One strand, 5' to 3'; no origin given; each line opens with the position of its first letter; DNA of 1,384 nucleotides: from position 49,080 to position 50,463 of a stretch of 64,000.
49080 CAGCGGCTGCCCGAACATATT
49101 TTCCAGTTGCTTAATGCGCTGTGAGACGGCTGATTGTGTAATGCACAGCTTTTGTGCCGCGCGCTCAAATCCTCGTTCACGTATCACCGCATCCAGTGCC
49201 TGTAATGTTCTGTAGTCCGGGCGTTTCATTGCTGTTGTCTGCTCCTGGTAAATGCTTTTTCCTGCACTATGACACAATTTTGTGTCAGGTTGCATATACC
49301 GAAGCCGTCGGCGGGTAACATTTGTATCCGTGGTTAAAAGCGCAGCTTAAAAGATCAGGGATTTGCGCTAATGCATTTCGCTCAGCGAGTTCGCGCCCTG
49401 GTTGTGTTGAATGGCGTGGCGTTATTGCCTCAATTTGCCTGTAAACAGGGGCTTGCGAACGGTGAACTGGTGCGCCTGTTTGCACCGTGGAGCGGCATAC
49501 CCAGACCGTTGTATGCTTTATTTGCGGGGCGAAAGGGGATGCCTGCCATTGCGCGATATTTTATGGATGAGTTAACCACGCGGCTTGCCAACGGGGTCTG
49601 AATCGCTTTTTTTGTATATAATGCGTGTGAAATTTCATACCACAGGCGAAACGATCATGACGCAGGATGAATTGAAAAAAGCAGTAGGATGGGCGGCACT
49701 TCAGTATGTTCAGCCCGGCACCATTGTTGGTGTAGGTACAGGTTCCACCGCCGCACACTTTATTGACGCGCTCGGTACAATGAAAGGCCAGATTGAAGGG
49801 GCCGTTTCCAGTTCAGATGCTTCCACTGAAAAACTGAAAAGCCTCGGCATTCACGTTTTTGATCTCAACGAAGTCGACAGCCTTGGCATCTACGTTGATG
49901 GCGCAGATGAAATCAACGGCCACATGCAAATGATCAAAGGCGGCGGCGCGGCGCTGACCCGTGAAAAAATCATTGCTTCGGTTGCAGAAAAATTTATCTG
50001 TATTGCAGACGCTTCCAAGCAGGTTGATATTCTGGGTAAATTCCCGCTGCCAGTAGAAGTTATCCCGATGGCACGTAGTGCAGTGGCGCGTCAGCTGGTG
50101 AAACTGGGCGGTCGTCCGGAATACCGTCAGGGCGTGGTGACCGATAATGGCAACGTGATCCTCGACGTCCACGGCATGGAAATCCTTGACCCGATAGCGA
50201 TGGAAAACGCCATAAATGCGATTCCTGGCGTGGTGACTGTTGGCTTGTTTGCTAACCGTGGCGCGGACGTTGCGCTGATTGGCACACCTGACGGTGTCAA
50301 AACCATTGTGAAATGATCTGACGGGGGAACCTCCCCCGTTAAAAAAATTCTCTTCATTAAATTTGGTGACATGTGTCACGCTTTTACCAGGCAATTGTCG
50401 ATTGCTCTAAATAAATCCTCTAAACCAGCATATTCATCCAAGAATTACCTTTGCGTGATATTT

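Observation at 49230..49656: LysR-family gene remnant (yqfE-type) next to the intact LysR regulator argP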

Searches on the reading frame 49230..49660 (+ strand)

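Call 19: find_homologous_proteins(query=L004:3665-4558:+, max_evalue=1e-30)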
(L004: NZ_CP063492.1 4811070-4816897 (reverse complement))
Query L004:3665-4558:+ (298 aa): 758 proteins with E <= 1e-30 among 8000 candidates; the best 120 are listed.
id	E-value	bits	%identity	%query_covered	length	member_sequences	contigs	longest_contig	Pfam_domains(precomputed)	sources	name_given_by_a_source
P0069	3.1e-186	635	97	100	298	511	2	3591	PF00126.34,PF03466.26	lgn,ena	-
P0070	1.2e-142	492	72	100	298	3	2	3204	PF00126.34,PF03466.26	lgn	-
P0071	1.4e-128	446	70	98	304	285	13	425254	PF00126.34,PF03466.26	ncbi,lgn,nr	ncbi:TPA: LysR family transcriptional regulator [Salmonella enterica subsp. enterica serovar Warragu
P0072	1.4e-124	433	68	99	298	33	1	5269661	PF00126.34,PF03466.26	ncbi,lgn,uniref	ncbi:LysR substrate-binding domain-containing protein [Citrobacter portucalensis]|uniref:LysR substr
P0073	4.4e-118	412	63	99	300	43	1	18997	PF00126.34,PF03466.26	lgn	-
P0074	2.5e-101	357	57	100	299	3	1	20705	PF00126.34,PF03466.26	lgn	-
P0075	5.4e-101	356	56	99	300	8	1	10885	PF00126.34,PF03466.26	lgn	-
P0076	2.8e-99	350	55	100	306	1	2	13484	PF00126.34,PF03466.26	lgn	-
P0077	2.5e-98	347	56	99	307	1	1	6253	PF00126.34,PF03466.26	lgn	-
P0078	1.0e-97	345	100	55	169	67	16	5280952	PF00126.34,PF03466.26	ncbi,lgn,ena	-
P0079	6.7e-97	342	55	100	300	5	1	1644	PF00126.34,PF03466.26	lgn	-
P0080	3.1e-92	327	71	72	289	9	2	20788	PF00126.34,PF03466.26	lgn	-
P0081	6.1e-92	326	71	72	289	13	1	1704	PF00126.34,PF03466.26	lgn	-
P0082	1.6e-85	305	69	72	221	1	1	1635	PF00126.34,PF03466.26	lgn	-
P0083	4.3e-82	294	58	97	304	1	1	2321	PF00126.34,PF03466.26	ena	-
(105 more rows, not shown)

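Call 21: find_encoding_contigs(protein=P0071, flank=6000, max_places=3)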
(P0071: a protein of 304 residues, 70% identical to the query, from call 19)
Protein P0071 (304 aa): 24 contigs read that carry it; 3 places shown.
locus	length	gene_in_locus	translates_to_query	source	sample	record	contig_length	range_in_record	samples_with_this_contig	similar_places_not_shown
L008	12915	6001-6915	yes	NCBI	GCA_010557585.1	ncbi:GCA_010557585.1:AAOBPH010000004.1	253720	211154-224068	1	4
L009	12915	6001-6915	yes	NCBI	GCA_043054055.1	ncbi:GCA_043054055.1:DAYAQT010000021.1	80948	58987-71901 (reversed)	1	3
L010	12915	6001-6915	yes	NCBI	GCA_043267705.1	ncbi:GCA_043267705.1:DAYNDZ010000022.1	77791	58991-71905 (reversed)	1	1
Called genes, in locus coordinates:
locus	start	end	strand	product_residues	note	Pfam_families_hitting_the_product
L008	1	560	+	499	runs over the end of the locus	PF13520:AA_permease_2, PF00324:AA_permease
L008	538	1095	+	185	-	PF11354:DUF3156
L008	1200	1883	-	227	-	PF08281:Sigma70_r4_2 (weak), PF00196:GerE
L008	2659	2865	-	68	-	-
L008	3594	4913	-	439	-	PF01794:Ferric_reduct, PF08022:FAD_binding_8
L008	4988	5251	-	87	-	PF07338:YdgH_BhsA-like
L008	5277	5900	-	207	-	PF02525:Flavodoxin_2, PF03358:FMN_red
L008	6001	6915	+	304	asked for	PF00126:HTH_1, PF03466:LysR_substrate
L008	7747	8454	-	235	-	PF04474:DUF554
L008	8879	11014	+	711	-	PF03709:OKR_DC_1_N, PF01276:OKR_DC_1, PF03711:OKR_DC_1_C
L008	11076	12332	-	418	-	PF03825:Nuc_H_symport, PF12832:MFS_1_like, PF07690:MFS_1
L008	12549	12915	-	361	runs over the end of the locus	PF11873:Mltc_N, PF01464:SLT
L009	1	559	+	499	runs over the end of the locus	PF13520:AA_permease_2, PF00324:AA_permease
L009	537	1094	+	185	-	PF11354:DUF3156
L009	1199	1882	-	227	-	PF08281:Sigma70_r4_2 (weak), PF00196:GerE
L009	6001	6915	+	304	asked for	PF00126:HTH_1, PF03466:LysR_substrate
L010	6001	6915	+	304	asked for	PF00126:HTH_1, PF03466:LysR_substrate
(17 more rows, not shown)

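Call 22: find_encoding_contigs(protein=P0072, flank=6000, max_places=2)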
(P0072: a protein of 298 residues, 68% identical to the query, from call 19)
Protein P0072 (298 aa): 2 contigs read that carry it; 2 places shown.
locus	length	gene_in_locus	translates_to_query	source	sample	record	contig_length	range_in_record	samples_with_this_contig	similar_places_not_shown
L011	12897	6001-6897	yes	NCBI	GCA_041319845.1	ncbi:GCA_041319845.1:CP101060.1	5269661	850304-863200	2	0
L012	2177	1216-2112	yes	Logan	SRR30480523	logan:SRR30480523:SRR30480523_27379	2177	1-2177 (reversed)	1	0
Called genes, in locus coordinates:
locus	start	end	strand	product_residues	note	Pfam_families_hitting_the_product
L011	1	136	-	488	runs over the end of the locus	PF02550:AcetylCoA_hydro, PF13336:AcetylCoA_hyd_C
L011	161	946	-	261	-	PF00378:ECH_1, PF16113:ECH_2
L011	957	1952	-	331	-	PF03308:MeaB, PF02492:cobW (faint)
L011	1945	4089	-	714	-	PF01642:MM_CoA_mutase, PF02310:B12-binding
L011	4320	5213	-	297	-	PF00126:HTH_1, PF03466:LysR_substrate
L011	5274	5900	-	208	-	PF02525:Flavodoxin_2, PF03358:FMN_red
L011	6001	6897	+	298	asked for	PF00126:HTH_1, PF03466:LysR_substrate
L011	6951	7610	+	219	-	PF06026:Rib_5-P_isom_A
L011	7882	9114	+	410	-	PF00389:2-Hacid_dh, PF02826:2-Hacid_dh_C, PF01842:ACT (weak), PF22629:ACT_AHAS_ss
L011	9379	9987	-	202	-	PF01812:5-FTHF_cyc-lig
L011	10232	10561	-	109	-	PF05164:ZapA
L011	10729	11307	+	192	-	PF03695:UPF0149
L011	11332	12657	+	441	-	PF05195:AMP_N, PF00557:Peptidase_M24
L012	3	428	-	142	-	?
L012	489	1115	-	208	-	PF02525:Flavodoxin_2, PF03358:FMN_red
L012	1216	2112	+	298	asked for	PF00126:HTH_1, PF03466:LysR_substrate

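Call 23: find_encoding_contigs(protein=P0073, flank=6000, max_places=2)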
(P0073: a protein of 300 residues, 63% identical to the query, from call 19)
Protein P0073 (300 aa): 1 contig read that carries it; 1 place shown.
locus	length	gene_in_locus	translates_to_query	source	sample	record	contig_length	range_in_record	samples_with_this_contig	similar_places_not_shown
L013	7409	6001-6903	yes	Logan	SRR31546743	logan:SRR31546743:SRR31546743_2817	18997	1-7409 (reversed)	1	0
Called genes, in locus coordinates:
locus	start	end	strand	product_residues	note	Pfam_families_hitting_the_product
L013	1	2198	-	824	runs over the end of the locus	PF13954:PapC_N, PF00577:Usher, PF13953:PapC_C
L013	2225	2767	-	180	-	PF00419:Fimbrial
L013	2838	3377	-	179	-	PF00419:Fimbrial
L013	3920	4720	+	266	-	PF00486:Trans_reg_C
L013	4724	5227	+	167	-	PF15941:FidL_like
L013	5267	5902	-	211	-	PF02525:Flavodoxin_2, PF03358:FMN_red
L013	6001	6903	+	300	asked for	PF00126:HTH_1, PF03466:LysR_substrate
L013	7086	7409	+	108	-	?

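Call 62: search_protein_families(proteins=[L004:3665-4558:+, L004:2935-3564:-, L004:2658-2918:-, L004:1271-2596:-], library=ncbifam, max_evalue=0.00001)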
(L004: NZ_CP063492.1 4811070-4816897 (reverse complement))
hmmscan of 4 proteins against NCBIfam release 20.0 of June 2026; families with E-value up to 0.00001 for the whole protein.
L004:3665-4558:+ (298 aa): 43 families (the best 25 are shown)
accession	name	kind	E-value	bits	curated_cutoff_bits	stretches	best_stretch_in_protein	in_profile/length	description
NF011573.0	PRK14997.1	equivalog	1.8e-50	171.8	380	1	2-294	4-297/303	LysR family transcriptional regulator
NF040888.1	trans_reg_YafC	equivalog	3.4e-44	150.9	470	1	8-292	9-291/293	DNA-binding transcriptional regulator YafC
NF007917.1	PRK10632.1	equivalog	2.3e-36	125.5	425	1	9-292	9-290/303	HTH-type transcriptional activator AaeR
NF008352.0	PRK11139.1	subfamily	4e-33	114.8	288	1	14-261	18-259/305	transcriptional regulator GcvA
NF007491.0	PRK10086.1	equivalog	8.3e-23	80.7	316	1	7-261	22-276/313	DNA-binding transcriptional regulator DsdC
NF007315.1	PRK09801.1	equivalog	3e-22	79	398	1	12-260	16-263/301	L-tartrate utilization transcriptional activator TtdR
NF040786.1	LysR_Sec_metab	equivalog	3.2e-21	75.6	250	1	9-290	8-294/298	selenium metabolism-associated LysR family transcriptional regulator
TIGR03418.1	chol_sulf_TF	equivalog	5.6e-21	74.8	324.8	1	10-289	9-287/291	choline sulfate utilization transcriptional regulator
NF008416.0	PRK11242.1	equivalog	6.4e-21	74.9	277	1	8-245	7-245/300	transcriptional regulator CynR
NF053705.1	TransRegGltCGpos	equivalog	1.6e-19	70.3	350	1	6-249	5-249/300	glutamate biosynthesis transcriptional regulator GltC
NF052633.1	LysR_TF_PsrA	exception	4.3e-19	68.6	540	1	2-144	5-150/297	L-proline-binding transcription factor PsrA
NF045775.1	acetoin_reg_AlsR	exception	1.5e-18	67.3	430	1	8-246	7-247/290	acetoin biosynthesis transcriptional regulator AlsR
NF007439.0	PRK09986.1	equivalog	3.1e-18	66.2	290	1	8-285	13-290/296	LysR family transcriptional regulator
NF008722.0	PRK11716.1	equivalog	4.2e-18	65.4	246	1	3-246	2-246/293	HTH-type transcriptional activator IlvY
NF007385.0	PRK09906.1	equivalog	1e-17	64.2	356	1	8-247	7-247/296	DNA-binding transcriptional regulator HcaR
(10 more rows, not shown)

L004:2935-3564:- (209 aa): 3 families
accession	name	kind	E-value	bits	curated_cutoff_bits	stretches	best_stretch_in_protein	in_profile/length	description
NF010075.0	PRK13556.1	subfamily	3.5e-20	72.8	188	1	12-183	14-187/208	FMN-dependent NADH-azoreductase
NF002370.0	PRK01355.1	subfamily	3.6e-13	49.5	143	1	74-201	66-192/199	FMN-dependent NADH-azoreductase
NF010074.0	PRK13555.1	equivalog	2.7e-12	46.4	432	1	72-181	98-207/230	FMN-dependent NADH-azoreductase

L004:2658-2918:- (86 aa): 5 families
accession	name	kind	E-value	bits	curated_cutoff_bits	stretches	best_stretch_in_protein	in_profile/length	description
NF047859.1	StressCuResBhsA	equivalog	3.6e-14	53.1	90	1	5-86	5-85/85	multiple stress resistance protein BhsA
NF033776.1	stress_YhcN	equivalog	1e-09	38.6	125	1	1-86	1-87/87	peroxide/acid stress response protein YhcN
NF007611.1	PRK10259.1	equivalog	5.7e-07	30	110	1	6-86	6-86/86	DUF1471 family protein YbiJ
NF040474.1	peri_RclB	exception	2.3e-06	27.7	100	1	7-86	7-78/78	reactive chlorine resistance periplasmic protein RclB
NF040473.1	peri_YbiM_McbA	exception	3.1e-06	27.8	110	1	7-86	7-86/86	DUF1471 family periplasmic protein McbA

L004:1271-2596:- (441 aa): 17 families
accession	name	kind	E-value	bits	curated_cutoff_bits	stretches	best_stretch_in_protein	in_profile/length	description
NF040810.1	BenC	equivalog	9.4e-24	84.2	430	1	218-439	102-331/333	benzoate 1,2-dioxygenase electron transfer component BenC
NF045803.1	MethMoxFADbindMmoC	equivalog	1.4e-14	53.6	500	1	243-438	135-340/343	aromatic/alkene monooxygenase hydroxylase FAD-binding subunit MmoC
NF000796.0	PRK00054.1-1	equivalog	1.6e-14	53.8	224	1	221-437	4-202/254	dihydroorotate dehydrogenase electron transfer subunit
NF008822.0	PRK11872.1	equivalog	2.3e-14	53.2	402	1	218-439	104-336/341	anthranilate 1,2-dioxygenase electron transfer component AntC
NF009805.0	PRK13289.1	equivalog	5.2e-14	52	432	1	244-438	181-392/399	NO-inducible flavohemoprotein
NF004862.0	PRK06222.1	subfamily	7.7e-12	45.3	220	1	245-428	25-205/281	sulfide/dihydroorotate dehydrogenase-like FAD/NAD-binding protein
NF000798.0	PRK00054.1-3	equivalog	6.5e-11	42.3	219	1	239-421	22-192/244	dihydroorotate dehydrogenase electron transfer subunit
TIGR02160.1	PA_CoA_Oxy5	hypoth_equivalog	9.3e-11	41.1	420.8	1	237-439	22-242/352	1,2-phenylacetyl-CoA epoxidase subunit PaaE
NF006220.0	PRK08345.1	subfamily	2.3e-09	36.9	395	1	241-375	36-170/294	cytochrome-c3 hydrogenase subunit gamma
NF007964.0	PRK10684.1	equivalog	3.1e-09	36.2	383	1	225-439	14-238/333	NADH oxidoreductase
TIGR02911.1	sulfite_red_B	equivalog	4.9e-09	35.7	288.6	1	223-432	8-218/261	anaerobic sulfite reductase subunit AsrB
NF009414.0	PRK12778.1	equivalog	9.5e-09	34.1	1103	1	247-419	27-196/752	bifunctional dihydroorotate dehydrogenase B NAD binding subunit/NADPH-dependent glutamate synthase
NF009413.0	PRK12775.1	equivalog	2.4e-08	32.3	1895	1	247-346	27-127/1006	putative trifunctional 2-polyprenylphenol hydroxylase/glutamate synthase subunit beta/ferritin domain-containing protein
TIGR01941.1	nqrF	equivalog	1.3e-07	30.9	295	1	268-438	210-403/405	NADH:ubiquinone reductase (Na(+)-transporting) subunit F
NF058606.1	GlBtMonoRdsGbcB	equivalog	8.3e-07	28.2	500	1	243-439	36-248/362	glycine betaine monooxygenase reductase subunit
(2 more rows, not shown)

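Call 63: search_solved_structures(query=L004:3665-4558:+, max_evalue=1e-20)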
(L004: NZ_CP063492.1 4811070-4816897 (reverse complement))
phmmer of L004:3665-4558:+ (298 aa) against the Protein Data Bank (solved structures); distinct sequences matched with E-value up to 1e-20: 6.
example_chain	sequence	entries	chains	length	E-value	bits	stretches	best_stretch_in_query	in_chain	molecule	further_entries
3t1b_A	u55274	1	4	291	1.1e-34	123.4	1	5-288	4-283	Transcriptional regulator, LysR family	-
3szp_A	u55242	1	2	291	1.1e-34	123.4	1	5-288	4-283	Transcriptional regulator, LysR family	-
3hhg_A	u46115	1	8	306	4.8e-28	101.6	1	9-297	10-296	Transcriptional regulator, LysR family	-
3mz1_A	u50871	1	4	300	5e-25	91.6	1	10-291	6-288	Putative transcriptional regulator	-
7trw_A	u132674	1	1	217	4.9e-22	81.8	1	89-294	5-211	LysR-family transcriptional regulatory protein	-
9hh1_A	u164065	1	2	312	8.6e-21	77.8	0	2-245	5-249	Transcriptional regulator, LysR family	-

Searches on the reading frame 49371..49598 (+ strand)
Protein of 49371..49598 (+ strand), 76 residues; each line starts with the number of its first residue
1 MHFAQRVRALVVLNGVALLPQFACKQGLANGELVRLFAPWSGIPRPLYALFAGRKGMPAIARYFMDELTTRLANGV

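Call 4: find_homologous_proteins(query=window:49371-49598:+)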
Query seq(76 aa) (76 aa): 68 proteins with E <= 0.001 among 70 candidates.
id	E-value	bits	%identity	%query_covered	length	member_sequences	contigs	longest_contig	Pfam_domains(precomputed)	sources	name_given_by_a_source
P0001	2.0e-40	153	97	100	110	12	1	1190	PF03466.26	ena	-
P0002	2.2e-40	153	96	100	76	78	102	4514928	-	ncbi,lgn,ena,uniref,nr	ncbi:hypothetical protein HJV06_003402 [Escherichia coli]|uniref:hypothetical protein n=1 Tax=Escher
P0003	3.3e-40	153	95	100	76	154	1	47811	-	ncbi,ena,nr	ncbi:hypothetical protein UX087_17340 [Escherichia coli]|nr:hypothetical protein [Escherichia coli]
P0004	1.2e-39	151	95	100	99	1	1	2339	PF03466.26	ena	-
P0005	1.4e-39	151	96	100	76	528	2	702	-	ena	-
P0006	2.4e-39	150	95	99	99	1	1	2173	-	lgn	-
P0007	6.8e-39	148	93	100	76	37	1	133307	-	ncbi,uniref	ncbi:hypothetical protein [Escherichia coli]|uniref:hypothetical protein n=1 Tax=Escherichia coli Ta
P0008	2.1e-37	144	95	100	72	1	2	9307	-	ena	-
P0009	3.4e-37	143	93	100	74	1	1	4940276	-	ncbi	-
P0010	6.0e-37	142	92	100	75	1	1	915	PF03466.26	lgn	-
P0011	8.9e-37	142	93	100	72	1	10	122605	-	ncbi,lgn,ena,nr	ncbi:TPA: hypothetical protein ACYZYI_000813 [Escherichia coli]|nr:hypothetical protein [Escherichia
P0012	3.5e-36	140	92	100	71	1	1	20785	-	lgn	-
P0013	6.6e-36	139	97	88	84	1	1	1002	-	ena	-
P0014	4.2e-35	136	92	100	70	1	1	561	-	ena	-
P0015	6.8e-35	136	91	100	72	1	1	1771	-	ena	-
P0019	8.0e-32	126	92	83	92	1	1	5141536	PF03466.26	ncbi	ncbi:LysR substrate-binding domain-containing protein [Escherichia coli]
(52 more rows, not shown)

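Call 36: profile_search(protein=window:49371-49598:+)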
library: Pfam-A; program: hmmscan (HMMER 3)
A. the first sequence (76 residues): domains with independent E <= 10: 1; with E <= 0.001: 1
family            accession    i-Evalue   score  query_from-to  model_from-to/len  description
LysR_substrate    PF03466.25    7.1e-07    29.3      15-72        151-208/209  LysR substrate binding domain

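Call 62: search_protein_families(proteins=[window:49371-49598:+], library=ncbifam, max_evalue=0.00001)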
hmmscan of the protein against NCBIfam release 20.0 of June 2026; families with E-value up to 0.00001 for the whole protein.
seq(76 aa): 0 families

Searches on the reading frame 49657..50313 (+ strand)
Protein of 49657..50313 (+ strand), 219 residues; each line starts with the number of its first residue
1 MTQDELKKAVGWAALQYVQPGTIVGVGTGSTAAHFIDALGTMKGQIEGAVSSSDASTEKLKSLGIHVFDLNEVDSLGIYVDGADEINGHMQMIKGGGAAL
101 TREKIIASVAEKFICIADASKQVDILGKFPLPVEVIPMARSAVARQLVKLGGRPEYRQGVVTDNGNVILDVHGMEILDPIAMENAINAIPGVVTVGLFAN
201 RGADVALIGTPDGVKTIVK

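Call 26: find_related_loci(query=window:49657-50313:+, collection=genome_contigs, flank=5000)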
Query window:49657-50313:+ (219 aa) in genome_contigs; peptide patterns used: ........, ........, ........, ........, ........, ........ (x = any residue, [..] = any of these).
600 stretches matched a pattern (row limit reached: there are more); 562 encode a relative of the query (tblastn E <= 1e-3); the best 80 are kept; 80 distinct loci.
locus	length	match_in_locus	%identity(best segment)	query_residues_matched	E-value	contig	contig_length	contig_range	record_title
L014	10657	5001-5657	99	1-219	9e-143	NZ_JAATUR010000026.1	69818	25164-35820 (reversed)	Escherichia coli strain SCPM-O-B-8794 26length=69818, whole genome shotgun sequence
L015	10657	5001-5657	99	1-219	4e-142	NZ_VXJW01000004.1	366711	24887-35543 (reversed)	Salmonella enterica subsp. arizonae strain CCUG 6322T contig_0000004, whole genome shotgun sequence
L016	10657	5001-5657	97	1-219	4e-141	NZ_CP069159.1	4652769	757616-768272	Citrobacter sp. R56 chromosome, complete genome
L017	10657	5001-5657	97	1-219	1e-140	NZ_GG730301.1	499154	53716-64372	Citrobacter youngae ATCC 29220 Scfld2, whole genome shotgun sequence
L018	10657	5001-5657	97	1-219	2e-140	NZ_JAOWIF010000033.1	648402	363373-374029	Citrobacter sp. Cu233 225, whole genome shotgun sequence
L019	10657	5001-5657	97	1-219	1e-140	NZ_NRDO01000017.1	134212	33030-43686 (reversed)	Citrobacter sp. NCU1 contig_17, whole genome shotgun sequence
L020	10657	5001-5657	97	1-219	2e-140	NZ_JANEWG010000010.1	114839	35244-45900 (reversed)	Citrobacter sp. Awk 4 510132-22-10, whole genome shotgun sequence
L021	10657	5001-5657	97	1-219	4e-140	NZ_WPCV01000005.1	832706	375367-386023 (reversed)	Citrobacter sp. On2M On2M_5, whole genome shotgun sequence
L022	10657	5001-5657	97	1-219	3e-140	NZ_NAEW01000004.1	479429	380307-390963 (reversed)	Citrobacter braakii strain ATCC 51113 CbraakiiATCC_L001_NODE_4_length_479429__29.3094, whole genome shotgun sequence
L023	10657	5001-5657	96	1-219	1e-139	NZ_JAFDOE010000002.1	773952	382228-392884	Citrobacter sp. FP75 contig2, whole genome shotgun sequence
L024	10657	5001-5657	97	1-219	2e-139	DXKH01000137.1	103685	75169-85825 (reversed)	MAG TPA_asm: Citrobacter sp. isolate HRGM_Genome_0066 HRGM_Genome_0066_137, whole genome shotgun sequence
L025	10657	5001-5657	96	1-219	1e-138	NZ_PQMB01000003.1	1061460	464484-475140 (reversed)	Citrobacter amalonaticus strain S646 scaffold3.1, whole genome shotgun sequence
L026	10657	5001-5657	95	1-219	5e-138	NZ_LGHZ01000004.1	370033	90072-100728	Kluyvera genomosp. 1 strain L2 contig4, whole genome shotgun sequence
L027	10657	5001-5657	96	1-219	3e-138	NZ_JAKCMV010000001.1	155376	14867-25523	Enterobacter asburiae strain INSAq146 Aq146_contig_1, whole genome shotgun sequence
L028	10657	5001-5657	96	1-219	7e-138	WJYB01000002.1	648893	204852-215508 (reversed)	Enterobacteriaceae bacterium RIT714 2, whole genome shotgun sequence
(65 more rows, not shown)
